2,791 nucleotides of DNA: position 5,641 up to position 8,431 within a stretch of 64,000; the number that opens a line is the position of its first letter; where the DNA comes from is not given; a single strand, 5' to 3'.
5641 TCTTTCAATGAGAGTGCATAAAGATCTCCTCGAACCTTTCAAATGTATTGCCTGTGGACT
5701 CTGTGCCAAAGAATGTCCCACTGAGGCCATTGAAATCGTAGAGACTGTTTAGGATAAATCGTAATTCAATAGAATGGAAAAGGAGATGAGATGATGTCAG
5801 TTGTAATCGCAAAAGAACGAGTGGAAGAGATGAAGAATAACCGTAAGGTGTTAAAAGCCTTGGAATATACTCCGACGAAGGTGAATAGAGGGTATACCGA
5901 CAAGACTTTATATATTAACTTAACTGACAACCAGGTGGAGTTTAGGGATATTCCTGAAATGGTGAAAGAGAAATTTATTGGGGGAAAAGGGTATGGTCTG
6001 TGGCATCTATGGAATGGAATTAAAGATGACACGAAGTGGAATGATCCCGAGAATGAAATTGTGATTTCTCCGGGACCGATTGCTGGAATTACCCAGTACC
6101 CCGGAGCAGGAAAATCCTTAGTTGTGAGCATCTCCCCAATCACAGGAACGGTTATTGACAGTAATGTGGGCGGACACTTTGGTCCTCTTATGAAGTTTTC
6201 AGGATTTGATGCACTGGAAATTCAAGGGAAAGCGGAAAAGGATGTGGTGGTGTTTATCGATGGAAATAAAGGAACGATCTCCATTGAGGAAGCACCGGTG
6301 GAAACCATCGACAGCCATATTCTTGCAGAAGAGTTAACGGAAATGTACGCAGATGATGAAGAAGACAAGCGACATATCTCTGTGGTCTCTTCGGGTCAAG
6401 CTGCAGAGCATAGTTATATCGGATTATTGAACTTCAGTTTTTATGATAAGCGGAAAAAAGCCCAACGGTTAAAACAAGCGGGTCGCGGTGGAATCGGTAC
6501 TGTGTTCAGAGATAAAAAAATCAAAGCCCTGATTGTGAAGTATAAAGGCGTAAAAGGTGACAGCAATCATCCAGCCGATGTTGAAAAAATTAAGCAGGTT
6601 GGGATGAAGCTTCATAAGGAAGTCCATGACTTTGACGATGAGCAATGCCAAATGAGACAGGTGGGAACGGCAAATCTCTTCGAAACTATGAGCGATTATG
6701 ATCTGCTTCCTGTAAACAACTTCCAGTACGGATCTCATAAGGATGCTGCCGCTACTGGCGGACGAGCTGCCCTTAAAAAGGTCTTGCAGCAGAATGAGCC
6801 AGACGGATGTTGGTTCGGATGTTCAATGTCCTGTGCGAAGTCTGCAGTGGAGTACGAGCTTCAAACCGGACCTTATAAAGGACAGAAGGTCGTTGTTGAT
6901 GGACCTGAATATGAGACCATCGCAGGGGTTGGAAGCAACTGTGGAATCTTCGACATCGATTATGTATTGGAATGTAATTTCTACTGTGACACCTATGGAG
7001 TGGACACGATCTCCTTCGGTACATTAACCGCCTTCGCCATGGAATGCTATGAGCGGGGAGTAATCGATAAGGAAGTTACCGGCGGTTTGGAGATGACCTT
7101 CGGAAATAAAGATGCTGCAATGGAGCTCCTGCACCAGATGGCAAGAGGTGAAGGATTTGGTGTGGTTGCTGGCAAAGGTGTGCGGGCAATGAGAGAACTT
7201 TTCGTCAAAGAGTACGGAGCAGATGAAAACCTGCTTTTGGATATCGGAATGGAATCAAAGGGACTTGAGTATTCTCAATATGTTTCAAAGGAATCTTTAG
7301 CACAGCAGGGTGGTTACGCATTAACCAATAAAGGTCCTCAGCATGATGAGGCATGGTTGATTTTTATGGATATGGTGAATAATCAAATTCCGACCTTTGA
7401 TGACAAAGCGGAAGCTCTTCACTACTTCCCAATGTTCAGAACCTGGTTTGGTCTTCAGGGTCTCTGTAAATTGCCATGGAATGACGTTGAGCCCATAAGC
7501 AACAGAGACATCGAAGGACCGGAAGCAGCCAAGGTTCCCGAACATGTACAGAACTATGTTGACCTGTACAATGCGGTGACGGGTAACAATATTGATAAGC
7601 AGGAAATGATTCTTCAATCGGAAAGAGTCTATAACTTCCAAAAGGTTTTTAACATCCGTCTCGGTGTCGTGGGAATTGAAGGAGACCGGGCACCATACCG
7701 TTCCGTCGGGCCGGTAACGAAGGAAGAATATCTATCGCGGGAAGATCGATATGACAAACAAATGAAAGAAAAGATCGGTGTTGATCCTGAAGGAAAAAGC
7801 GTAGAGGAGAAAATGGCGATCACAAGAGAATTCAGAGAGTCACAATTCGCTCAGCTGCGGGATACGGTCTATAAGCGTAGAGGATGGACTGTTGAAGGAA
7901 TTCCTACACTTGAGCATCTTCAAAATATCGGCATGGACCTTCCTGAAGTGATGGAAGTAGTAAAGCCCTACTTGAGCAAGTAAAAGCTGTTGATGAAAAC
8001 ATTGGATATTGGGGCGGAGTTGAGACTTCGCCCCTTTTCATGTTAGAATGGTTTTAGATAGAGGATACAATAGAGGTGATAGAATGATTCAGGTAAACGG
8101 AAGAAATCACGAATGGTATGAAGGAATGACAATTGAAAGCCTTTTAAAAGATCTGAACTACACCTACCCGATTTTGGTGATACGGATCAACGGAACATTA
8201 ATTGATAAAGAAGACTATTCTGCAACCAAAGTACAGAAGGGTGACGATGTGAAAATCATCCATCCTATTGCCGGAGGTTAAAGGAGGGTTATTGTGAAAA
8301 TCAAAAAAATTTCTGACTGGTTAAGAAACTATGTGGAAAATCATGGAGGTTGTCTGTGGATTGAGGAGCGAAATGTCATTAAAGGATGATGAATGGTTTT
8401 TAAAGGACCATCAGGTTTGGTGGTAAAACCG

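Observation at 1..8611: Sigma-54-controlled island coupling an HcnABC/PDH1-like four-subunit dehydrogenase to a tungsten-type aldehyde:ferredoxin oxidoreductase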

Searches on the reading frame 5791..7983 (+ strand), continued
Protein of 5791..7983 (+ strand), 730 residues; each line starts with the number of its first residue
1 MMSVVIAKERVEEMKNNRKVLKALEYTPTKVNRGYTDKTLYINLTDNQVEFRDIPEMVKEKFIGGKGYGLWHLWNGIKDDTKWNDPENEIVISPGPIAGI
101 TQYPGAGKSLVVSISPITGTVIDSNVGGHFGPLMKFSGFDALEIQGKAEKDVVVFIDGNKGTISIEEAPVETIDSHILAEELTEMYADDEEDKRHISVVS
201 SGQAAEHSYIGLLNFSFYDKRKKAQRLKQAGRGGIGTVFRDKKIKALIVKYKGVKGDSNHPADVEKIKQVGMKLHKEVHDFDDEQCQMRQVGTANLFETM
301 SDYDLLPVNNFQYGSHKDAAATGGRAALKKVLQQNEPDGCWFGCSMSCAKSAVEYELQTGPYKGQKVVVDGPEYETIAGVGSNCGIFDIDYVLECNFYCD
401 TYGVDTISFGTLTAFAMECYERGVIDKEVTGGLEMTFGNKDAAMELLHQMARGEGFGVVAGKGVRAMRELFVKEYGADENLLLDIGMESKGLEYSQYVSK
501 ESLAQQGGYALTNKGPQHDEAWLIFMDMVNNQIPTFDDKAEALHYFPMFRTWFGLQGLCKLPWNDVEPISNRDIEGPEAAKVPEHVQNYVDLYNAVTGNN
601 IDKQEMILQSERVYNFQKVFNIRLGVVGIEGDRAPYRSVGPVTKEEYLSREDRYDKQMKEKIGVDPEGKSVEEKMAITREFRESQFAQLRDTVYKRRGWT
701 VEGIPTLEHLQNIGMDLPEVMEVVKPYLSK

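Call 60: search_protein_families(library=pfam, proteins=[L067:1325-2128:+, L067:2128-3213:+, L067:3194-4513:+, L019:4558-5355:+, L012:831-2255:-, L067:6802-7764:+, L034:7764-9386:+, L034:17380-18645:+, L046:7755-8489:+, L027:5502-6383:+], max_evalue=0.00001)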
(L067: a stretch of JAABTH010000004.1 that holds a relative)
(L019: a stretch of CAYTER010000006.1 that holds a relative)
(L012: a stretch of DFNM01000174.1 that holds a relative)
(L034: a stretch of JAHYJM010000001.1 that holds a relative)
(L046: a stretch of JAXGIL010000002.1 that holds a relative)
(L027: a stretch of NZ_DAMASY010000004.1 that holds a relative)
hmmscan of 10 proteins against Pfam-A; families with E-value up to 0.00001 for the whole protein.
L067:1325-2128:+ (267 aa): 1 family
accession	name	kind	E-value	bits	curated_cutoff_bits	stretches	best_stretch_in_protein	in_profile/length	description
PF01048.26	PNP_UDP_1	-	4.6e-50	170.6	25.1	1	5-239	1-228/233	Phosphorylase superfamily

L067:2128-3213:+ (361 aa): 1 family
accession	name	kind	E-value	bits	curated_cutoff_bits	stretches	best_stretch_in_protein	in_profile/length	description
PF01008.23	IF-2B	-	2.2e-83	280.2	22.4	1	48-338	2-279/280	Initiation factor 2 subunit family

L067:3194-4513:+ (439 aa): 2 families
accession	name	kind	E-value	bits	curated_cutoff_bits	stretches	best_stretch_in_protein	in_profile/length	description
PF01979.26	Amidohydro_1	-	3.1e-77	260.6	25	1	58-403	1-344/345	Amidohydrolase family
PF07969.17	Amidohydro_3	-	8.1e-16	59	29.7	1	191-403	259-470/472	Amidohydrolase family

L019:4558-5355:+ (265 aa): 1 family
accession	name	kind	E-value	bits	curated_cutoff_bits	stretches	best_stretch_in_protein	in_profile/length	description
PF01975.23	SurE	-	7.2e-66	222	22.1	1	6-195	1-188/189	Survival protein SurE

L012:831-2255:- (474 aa): 1 family
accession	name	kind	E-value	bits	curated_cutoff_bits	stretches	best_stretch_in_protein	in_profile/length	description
PF01139.22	RtcB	-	2.5e-152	508.4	27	1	46-472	1-426/426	tRNA-splicing ligase RtcB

L067:6802-7764:+ (320 aa): 1 family
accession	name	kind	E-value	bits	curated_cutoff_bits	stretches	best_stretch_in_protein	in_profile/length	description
PF02423.21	OCD_Mu_crystall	-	2.6e-46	158.5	24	1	6-313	8-313/314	Ornithine cyclodeaminase/mu-crystallin family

L034:7764-9386:+ (540 aa): 2 families
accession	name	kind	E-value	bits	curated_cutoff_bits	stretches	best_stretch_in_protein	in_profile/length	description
PF03313.21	SDH_alpha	-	6.5e-61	206.7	26.4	1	263-518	3-259/260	Serine dehydratase alpha chain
PF03315.21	SDH_beta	-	7.7e-08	33.3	26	0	25-146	9-150/155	Serine dehydratase beta chain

L034:17380-18645:+ (421 aa): 0 families

L046:7755-8489:+ (244 aa): 7 families
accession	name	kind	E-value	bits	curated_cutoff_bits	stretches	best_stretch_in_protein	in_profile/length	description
PF13649.12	Methyltransf_25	-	2.3e-17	63.9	27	1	37-129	1-96/97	Methyltransferase domain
PF08241.18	Methyltransf_11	-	2.7e-11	44.4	21.2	1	38-134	1-95/95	Methyltransferase domain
PF08242.18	Methyltransf_12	-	4.2e-10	40.7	30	1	38-131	1-97/98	Methyltransferase domain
PF13489.12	Methyltransf_23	-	6.3e-08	33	27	1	20-214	9-162/164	Methyltransferase domain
PF13847.12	Methyltransf_31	-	1.1e-07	32.1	27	1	34-152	4-128/145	Methyltransferase domain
PF01209.24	Ubie_methyltran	-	1.3e-07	31.6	20.1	1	7-111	19-130/233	ubiE/COQ5 methyltransferase family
PF05401.17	NodS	-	7e-06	26.5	24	0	36-135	46-145/201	Nodulation protein S (NodS)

L027:5502-6383:+ (293 aa): 1 family
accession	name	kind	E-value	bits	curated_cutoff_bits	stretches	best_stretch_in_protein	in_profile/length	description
PF01430.24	HSP33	-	2.6e-98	329.2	21.4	1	2-279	1-272/273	Hsp33 protein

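Call 61: search_protein_families(library=pfam, proteins=[L057:8867-9454:-, L062:12367-12648:+, L051:12652-13023:+, L051:13099-14280:+, L041:19038-19838:+, L033:18042-18500:+, L038:11590-12525:+, L048:13095-13841:+, L039:12264-12965:+, L059:12446-14527:+], max_evalue=0.00001)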
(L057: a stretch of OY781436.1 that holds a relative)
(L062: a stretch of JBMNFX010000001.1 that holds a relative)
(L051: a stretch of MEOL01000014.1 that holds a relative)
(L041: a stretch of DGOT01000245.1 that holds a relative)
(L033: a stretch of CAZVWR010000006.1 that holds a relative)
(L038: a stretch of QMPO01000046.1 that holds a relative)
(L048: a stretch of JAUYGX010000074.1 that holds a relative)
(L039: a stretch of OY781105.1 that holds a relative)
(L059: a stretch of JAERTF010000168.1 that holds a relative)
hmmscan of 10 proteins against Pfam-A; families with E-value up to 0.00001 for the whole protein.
L057:8867-9454:- (195 aa): 2 families
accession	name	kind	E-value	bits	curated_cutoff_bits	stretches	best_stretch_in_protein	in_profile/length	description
PF00899.27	ThiF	-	4.5e-38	131.2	28.1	1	5-193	13-205/238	ThiF family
PF02826.25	2-Hacid_dh_C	-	4.4e-06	26.6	25.1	0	5-50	29-73/178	D-isomer specific 2-hydroxyacid dehydrogenase, NAD binding domain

L062:12367-12648:+ (93 aa): 1 family
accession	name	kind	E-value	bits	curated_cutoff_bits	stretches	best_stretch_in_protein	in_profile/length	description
PF06865.17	Ppnp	-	2.6e-35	121.1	25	1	3-92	2-92/92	Pyrimidine/purine nucleoside phosphorylase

L051:12652-13023:+ (123 aa): 1 family
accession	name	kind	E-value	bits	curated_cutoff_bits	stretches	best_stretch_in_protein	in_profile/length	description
PF00126.33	HTH_1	-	4e-06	27.1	26.6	1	36-80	7-51/60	Bacterial regulatory helix-turn-helix protein, lysR family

L051:13099-14280:+ (393 aa): 3 families
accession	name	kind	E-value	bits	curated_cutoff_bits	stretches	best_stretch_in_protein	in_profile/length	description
PF03453.22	MoeA_N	-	1.3e-44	152.2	30.8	1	2-160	1-160/160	MoeA N-terminal region (domain I and II)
PF00994.29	MoCF_biosynth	-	9.9e-30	103.6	26.6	1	173-311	1-143/144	Probable molybdopterin binding domain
PF03454.20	MoeA_C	-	1e-09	38.9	22.1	1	331-391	7-70/72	MoeA C-terminal region (domain IV)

L041:19038-19838:+ (266 aa): 2 families
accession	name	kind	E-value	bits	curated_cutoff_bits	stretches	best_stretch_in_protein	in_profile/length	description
PF04055.27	Radical_SAM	-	3e-34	119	29.5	1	14-173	1-163/166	Radical SAM superfamily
PF06463.18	Mob_synth_C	-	5.7e-09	36.4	37.4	1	183-236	48-101/128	Molybdenum Cofactor Synthesis C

L033:18042-18500:+ (152 aa): 1 family
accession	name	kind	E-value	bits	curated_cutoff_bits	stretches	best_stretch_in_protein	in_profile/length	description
PF01967.27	MoaC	-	1.9e-51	174.1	27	1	17-149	1-135/136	MoaC family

L038:11590-12525:+ (311 aa): 2 families
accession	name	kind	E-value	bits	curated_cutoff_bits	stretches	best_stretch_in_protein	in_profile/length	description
PF00994.29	MoCF_biosynth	-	1e-25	90.6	26.6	1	155-300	2-144/144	Probable molybdopterin binding domain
PF03473.23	MOSC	-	4.5e-09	36.8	22.7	1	38-143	3-118/120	MOSC domain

L048:13095-13841:+ (248 aa): 0 families

L039:12264-12965:+ (233 aa): 1 family
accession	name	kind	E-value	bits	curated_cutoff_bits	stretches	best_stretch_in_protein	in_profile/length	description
PF04016.18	DUF364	-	1e-26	93.8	23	1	88-226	1-143/147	Putative heavy-metal chelation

L059:12446-14527:+ (693 aa): 2 families
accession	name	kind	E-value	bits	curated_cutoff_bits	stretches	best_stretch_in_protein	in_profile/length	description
PF00593.30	TonB_dep_Rec_b-barrel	-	5.6e-42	145.5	27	1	178-667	12-436/436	TonB dependent receptor-like, beta-barrel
PF07715.20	Plug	-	1.6e-28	99.8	23.9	1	47-155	2-107/107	TonB-dependent Receptor Plug Domain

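Call 74: search_protein_families(library=ncbifam, proteins=[window:5791-7983:+], max_evalue=0.001)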
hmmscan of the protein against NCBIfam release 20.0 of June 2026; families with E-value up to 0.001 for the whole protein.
window:5791-7983:+ (730 aa): 2 families
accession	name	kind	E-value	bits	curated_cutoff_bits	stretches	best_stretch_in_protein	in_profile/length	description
NF007354.0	PRK09849.1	equivalog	3.5e-28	98.6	868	1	32-255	5-211/703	aldehyde ferredoxin oxidoreductase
NF040818.1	GAPOR_Arch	equivalog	2.4e-12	46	1300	1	39-171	5-133/654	glyceraldehyde-3-phosphate:ferredoxin oxidoreductase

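Call 76: search_protein_families(library=ncbifam, proteins=[L017:8028-9500:+, L022:3957-5366:+, L009:3925-5694:+], max_evalue=1e-100)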
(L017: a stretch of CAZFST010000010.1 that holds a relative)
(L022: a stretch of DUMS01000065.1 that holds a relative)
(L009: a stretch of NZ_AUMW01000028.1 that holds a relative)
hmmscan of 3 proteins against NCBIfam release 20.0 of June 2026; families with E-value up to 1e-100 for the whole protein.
L017:8028-9500:+ (490 aa): 1 family
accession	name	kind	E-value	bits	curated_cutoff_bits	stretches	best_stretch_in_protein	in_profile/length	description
NF041552.1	TF_PrdR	equivalog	8.8e-113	377.6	795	1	6-482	135-577/577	sigma-54 dependent transcriptional regulator PrdR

L022:3957-5366:+ (469 aa): 1 family
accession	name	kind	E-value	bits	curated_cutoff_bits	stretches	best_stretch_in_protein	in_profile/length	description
NF041552.1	TF_PrdR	equivalog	2.8e-186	620.3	795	1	9-462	128-577/577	sigma-54 dependent transcriptional regulator PrdR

L009:3925-5694:+ (589 aa): 4 families
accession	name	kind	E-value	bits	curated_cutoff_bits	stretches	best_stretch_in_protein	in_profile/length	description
NF041552.1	TF_PrdR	equivalog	2.1e-180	600.9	795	1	17-585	6-575/577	sigma-54 dependent transcriptional regulator PrdR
NF008469.0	PRK11361.1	equivalog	1.1e-108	363.9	714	1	259-587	119-455/461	acetoacetate metabolism transcriptional regulator AtoC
TIGR02915.1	PEP_resp_reg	equivalog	1.4e-106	357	502.6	1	260-588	117-444/445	PEP-CTERM-box response regulator transcription factor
TIGR01817.1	nifA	equivalog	4e-104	349.3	528.85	1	251-532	166-446/534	nif-specific transcriptional activator NifA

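Call 88: search_protein_families(library=pfam, proteins=[L019:19642-20604:-, L019:20601-22145:-, L031:12449-13549:+, L031:13746-14768:+, L007:3448-5085:-, L011:7461-7961:-, L030:6910-7794:+, L066:12162-15605:+], max_evalue=0.00001)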
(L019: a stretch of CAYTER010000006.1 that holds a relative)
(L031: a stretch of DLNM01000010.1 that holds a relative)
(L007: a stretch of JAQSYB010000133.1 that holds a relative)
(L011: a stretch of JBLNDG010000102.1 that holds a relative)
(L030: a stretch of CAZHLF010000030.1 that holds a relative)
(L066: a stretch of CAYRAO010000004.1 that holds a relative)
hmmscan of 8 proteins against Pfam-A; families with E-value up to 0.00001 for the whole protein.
L019:19642-20604:- (320 aa): 7 families
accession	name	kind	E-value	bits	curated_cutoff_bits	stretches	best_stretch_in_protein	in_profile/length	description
PF04055.27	Radical_SAM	-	4.1e-14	53.5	29.5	1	33-247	1-161/166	Radical SAM superfamily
PF00037.32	Fer4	-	7e-12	45.1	21.1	1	61-81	4-24/24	4Fe-4S binding domain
PF12838.12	Fer4_7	-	1.9e-10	41.5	27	1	65-110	2-52/52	4Fe-4S dicluster domain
PF13187.11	Fer4_9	-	4.7e-09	36.6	27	1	65-111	2-52/52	4Fe-4S dicluster domain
PF13353.11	Fer4_12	-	1.9e-08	35.1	22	0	26-57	2-33/137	4Fe-4S single cluster domain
PF12837.12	Fer4_6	-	3.1e-08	33.6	25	0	62-80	6-24/24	4Fe-4S binding domain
PF13237.11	Fer4_10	-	1.3e-06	28.7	25.5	1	62-106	6-52/53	4Fe-4S dicluster domain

L019:20601-22145:- (514 aa): 2 families
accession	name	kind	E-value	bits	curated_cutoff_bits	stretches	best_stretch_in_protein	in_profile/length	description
PF02901.20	PFL-like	-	4.4e-119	399.4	24.3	1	2-372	278-647/647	Pyruvate formate lyase-like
PF01228.26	Gly_radical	-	3.3e-31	108.4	22.2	1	389-492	2-106/106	Glycine radical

L031:12449-13549:+ (366 aa): 2 families
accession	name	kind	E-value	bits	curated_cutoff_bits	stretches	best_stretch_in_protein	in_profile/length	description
PF00557.29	Peptidase_M24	-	2.5e-61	207.5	23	1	149-350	1-208/208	Metallopeptidase family M24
PF01321.24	Creatinase_N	-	1.3e-08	35.9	22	1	10-142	2-128/128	Creatinase/Prolidase N-terminal domain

L031:13746-14768:+ (340 aa): 1 family
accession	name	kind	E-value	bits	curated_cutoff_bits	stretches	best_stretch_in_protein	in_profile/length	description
PF01063.24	Aminotran_4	-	2.4e-34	119.6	28.5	1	56-293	1-221/223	Amino-transferase class IV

L007:3448-5085:- (545 aa): 1 family
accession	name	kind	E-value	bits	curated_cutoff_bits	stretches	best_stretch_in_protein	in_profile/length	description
PF02554.20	CstA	-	6.9e-160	533.9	27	2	2-353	1-354/560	Carbon starvation protein CstA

L011:7461-7961:- (166 aa): 0 families

L030:6910-7794:+ (294 aa): 2 families
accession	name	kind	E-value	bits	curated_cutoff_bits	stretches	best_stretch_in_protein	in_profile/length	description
PF02901.20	PFL-like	-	1.6e-54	186.1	24.3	1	11-156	503-647/647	Pyruvate formate lyase-like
PF01228.26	Gly_radical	-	1.1e-34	119.5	22.2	1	173-275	2-106/106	Glycine radical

L066:12162-15605:+ (1147 aa): 4 families
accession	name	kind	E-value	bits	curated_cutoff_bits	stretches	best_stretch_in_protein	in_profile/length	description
PF02463.25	SMC_N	-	9e-48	163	40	1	5-1135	2-219/220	RecF/RecN/SMC N terminal domain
PF13304.12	AAA_21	-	1.2e-12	49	27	2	844-1114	73-299/304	AAA domain, putative AbiEii toxin, Type IV TA system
PF13175.12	AAA_15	-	2.1e-11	44.5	32.1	1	5-376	3-286/374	AAA ATPase domain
PF13555.12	AAA_29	-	2.8e-06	27.4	27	1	5-50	1-46/61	P-loop containing region of AAA domain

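Call 90: search_solved_structures(query=L043:13756-16113:+, max_evalue=1e-20)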
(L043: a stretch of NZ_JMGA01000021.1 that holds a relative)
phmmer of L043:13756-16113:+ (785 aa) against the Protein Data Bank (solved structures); distinct sequences matched with E-value up to 1e-20: 33.
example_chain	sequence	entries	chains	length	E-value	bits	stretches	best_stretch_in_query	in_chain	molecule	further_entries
6vxc_A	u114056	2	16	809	0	1107.8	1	3-783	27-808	Trans-4-hydroxy-L-proline dehydratase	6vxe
1r8w_A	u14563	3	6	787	1.7e-167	562.3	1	3-783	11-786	glycerol dehydratase | B12-independent glycerol dehydratase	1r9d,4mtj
8yjo_A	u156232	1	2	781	2.4e-146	492.4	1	1-782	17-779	Probable dehydratase PflD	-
9f3w_A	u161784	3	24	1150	4.6e-145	488.1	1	3-781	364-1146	Choline trimethylamine-lyase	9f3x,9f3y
9rco_A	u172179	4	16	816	7.3e-145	487.5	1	3-782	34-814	Glycyl radical protein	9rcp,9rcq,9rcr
8iof_A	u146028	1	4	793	5.9e-142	477.9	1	4-781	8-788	Benzylsuccinate synthase alpha subunit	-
8id1_A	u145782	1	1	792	6.3e-138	464.5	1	4-783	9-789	Formate C-acetyltransferase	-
5i2a_A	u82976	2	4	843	1.2e-137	463.6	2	18-583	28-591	Diol-dehydratase | Diol dehydratase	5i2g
8id0_A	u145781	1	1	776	4.7e-137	461.6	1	2-782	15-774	formate C-acetyltransferase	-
2f3o_A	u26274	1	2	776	1.3e-136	460.1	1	5-779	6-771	pyruvate formate-lyase 2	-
5fay_A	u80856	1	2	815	4.2e-135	455.2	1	4-780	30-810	Choline trimethylamine-lyase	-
9ht9_A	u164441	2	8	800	6.1e-135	454.7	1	4-780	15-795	Choline trimethylamine-lyase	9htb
9r0v_A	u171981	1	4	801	6.1e-135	454.7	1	4-780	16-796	Choline trimethylamine-lyase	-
6vue_A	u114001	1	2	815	6.5e-135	454.6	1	4-780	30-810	Choline trimethylamine-lyase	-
5faw_A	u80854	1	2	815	6.6e-135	454.6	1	4-780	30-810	Choline trimethylamine-lyase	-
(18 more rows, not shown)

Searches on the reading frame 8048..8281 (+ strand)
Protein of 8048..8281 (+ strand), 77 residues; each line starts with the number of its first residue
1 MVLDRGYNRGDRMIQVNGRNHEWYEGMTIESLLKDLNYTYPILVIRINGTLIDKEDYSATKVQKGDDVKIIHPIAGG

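Call 5: search_protein_families(library=pfam, proteins=[window:8048-8281:+], max_evalue=0.01)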
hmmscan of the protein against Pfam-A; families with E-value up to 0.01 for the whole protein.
window:8048-8281:+ (77 aa): 1 family
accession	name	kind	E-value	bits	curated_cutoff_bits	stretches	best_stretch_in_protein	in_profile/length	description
PF02597.26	ThiS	-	6.1e-13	49.6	22.5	1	14-77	1-76/76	ThiS family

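Call 74: search_protein_families(library=ncbifam, proteins=[window:8084-8281:+], max_evalue=0.001)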
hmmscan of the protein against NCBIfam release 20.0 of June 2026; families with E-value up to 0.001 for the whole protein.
window:8084-8281:+ (65 aa): 4 families
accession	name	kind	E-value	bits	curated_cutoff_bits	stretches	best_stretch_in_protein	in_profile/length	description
TIGR01683.1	thiS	equivalog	5.7e-16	58.6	37.45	1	2-65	1-64/64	sulfur carrier protein ThiS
TIGR01687.1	moaD_arch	subfamily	3.8e-05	24.1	49.5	0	19-65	44-88/88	MoaD family protein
NF041918.1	SAMP1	equivalog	0.00036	21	60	1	20-65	46-91/91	ubiquitin-like small modifier protein 1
NF006231.0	PRK08364.1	equivalog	0.00047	20.4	80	1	8-65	17-70/70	sulfur carrier protein ThiS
